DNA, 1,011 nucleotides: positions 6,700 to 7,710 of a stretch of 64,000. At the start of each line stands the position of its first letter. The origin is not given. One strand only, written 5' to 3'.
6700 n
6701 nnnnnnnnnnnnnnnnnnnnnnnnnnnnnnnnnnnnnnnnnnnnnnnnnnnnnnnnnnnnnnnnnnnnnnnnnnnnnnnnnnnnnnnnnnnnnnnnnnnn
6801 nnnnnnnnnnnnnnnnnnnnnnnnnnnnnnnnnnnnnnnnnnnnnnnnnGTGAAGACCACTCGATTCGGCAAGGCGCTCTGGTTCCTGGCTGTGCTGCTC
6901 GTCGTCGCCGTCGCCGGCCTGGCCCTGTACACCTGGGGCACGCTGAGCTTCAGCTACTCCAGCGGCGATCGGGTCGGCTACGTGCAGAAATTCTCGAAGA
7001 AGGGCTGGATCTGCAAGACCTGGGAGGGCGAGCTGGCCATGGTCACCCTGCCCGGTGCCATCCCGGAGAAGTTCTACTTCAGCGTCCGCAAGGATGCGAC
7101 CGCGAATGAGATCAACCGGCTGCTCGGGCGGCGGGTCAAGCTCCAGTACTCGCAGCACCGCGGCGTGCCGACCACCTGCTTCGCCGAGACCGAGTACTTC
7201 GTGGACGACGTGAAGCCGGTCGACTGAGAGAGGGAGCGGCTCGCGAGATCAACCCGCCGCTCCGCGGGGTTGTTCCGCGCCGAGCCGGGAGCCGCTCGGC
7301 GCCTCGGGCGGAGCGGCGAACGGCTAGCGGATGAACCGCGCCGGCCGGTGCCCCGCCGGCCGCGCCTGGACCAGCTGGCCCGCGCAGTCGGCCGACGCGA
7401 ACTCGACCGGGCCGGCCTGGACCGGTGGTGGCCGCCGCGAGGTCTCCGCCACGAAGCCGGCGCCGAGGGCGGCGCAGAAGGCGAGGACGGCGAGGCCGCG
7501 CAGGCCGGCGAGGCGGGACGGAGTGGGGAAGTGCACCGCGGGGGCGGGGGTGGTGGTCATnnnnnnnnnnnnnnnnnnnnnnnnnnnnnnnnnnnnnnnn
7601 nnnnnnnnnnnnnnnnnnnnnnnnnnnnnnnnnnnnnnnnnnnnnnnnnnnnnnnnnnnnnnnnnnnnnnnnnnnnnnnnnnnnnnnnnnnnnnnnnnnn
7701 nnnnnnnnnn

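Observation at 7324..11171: Ser/Thr kinase-ECF sigma pair with GTGA start/stop overlap and no classical anti-sigma factor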

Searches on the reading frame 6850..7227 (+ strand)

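Call 4: search_protein_families(library=pfam, proteins=[window:6850-7227:+], max_evalue=0.01)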
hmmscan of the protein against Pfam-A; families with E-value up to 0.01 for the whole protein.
window:6850-7227:+ (125 aa): 0 families

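Call 5: search_protein_families(library=ncbifam, proteins=[window:6850-7227:+], max_evalue=1)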
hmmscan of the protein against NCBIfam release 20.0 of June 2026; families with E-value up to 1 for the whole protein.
window:6850-7227:+ (125 aa): 1 family
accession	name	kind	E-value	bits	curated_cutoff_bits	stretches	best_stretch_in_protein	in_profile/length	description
NF047878.1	Lsa26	equivalog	0.021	14.3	300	1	35-68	8-41/217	surface adhesion protein Lsa26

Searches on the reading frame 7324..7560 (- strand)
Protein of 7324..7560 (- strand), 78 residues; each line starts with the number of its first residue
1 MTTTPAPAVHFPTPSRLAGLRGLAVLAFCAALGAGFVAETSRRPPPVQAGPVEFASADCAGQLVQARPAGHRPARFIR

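Call 4: search_protein_families(library=pfam, proteins=[window:7324-7560:-], max_evalue=0.01)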
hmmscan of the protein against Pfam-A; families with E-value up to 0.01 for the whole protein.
window:7324-7560:- (78 aa): 0 families

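Call 5: search_protein_families(library=ncbifam, proteins=[window:7324-7560:-], max_evalue=1)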
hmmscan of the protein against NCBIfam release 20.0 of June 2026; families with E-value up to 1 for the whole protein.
window:7324-7560:- (78 aa): 0 families

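Call 6: search_protein_families(library=pfam, proteins=[window:7324-7560:-], max_evalue=10)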
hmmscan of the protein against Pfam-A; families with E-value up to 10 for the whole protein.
window:7324-7560:- (78 aa): 0 families

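Call 71: search_solved_structures(query=A3, max_evalue=10)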
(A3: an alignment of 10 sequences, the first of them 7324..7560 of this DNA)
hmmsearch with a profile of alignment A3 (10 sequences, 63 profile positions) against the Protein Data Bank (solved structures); distinct sequences matched with E-value up to 10: 5.
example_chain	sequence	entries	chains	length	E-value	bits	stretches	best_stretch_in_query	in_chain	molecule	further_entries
6ulx_A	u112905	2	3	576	0.043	17.1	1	23-47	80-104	Amino acid adenylation domain-containing protein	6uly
6ulw_A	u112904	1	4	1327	0.088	16.1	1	23-47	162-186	Amino acid adenylation domain-containing protein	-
9uy9_A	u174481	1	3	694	0.22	14.8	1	25-58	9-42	Macacine gammaherpesvirus 4 glycoprotein B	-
6ov2_A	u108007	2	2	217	0.23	14.7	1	17-38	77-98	Claudin-9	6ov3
7sux_A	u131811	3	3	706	9.4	9.6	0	23-59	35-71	NADPH--cytochrome P450 reductase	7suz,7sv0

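Call 72: search_protein_families(library=pfam, alignment_id=A3, max_evalue=10)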
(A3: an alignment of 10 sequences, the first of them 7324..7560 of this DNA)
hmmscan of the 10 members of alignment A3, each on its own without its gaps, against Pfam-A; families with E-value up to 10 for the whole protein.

A. member 1, window:7324-7560:- (78 aa): 0 families

B. families by the number of members that match (of 10 scanned): 2 families
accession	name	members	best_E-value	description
PF17591.7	UL41A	1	0.038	Herpesvirus UL41A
PF24153.1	Meg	1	0.09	Maternally expressed gene family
